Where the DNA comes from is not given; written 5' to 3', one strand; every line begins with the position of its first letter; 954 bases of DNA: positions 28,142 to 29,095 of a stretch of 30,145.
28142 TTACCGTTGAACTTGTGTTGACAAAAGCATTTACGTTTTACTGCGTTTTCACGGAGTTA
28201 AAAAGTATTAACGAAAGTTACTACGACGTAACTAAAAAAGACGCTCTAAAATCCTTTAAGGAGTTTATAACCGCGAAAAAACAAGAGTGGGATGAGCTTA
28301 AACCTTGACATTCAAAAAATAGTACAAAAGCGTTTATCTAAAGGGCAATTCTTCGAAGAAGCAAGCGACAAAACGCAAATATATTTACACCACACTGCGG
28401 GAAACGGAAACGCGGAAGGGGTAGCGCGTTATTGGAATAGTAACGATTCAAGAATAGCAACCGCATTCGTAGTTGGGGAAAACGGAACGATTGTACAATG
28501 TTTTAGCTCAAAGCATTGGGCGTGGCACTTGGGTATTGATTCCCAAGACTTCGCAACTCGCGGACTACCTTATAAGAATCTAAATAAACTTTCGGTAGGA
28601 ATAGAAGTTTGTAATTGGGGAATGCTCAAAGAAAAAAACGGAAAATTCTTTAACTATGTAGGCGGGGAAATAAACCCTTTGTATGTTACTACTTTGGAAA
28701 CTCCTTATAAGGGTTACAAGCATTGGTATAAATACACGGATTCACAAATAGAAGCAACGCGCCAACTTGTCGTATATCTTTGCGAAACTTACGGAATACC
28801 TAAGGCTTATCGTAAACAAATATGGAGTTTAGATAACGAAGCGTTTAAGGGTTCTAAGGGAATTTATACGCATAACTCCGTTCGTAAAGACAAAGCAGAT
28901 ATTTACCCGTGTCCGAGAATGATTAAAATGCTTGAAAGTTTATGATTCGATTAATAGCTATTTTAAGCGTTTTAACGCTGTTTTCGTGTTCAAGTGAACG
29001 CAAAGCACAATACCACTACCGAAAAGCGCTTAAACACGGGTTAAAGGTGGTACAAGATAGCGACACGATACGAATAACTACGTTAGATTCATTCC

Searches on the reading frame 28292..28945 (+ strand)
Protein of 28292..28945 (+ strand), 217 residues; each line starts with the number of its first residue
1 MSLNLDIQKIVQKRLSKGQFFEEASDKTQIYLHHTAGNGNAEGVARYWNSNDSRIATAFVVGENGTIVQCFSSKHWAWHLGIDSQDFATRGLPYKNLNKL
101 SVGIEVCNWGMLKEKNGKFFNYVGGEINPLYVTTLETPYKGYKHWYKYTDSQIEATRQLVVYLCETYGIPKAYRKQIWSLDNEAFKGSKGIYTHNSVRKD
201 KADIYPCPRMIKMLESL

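Call 31: search_protein_families(library=pfam, proteins=[window:28292-28945:+], max_evalue=0.01)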
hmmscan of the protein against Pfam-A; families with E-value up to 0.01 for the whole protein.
window:28292-28945:+ (217 aa): 1 family
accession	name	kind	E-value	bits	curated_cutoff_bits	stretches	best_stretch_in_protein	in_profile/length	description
PF01510.30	Amidase_2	-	5.7e-21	75.6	26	1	29-203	7-128/131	N-acetylmuramoyl-L-alanine amidase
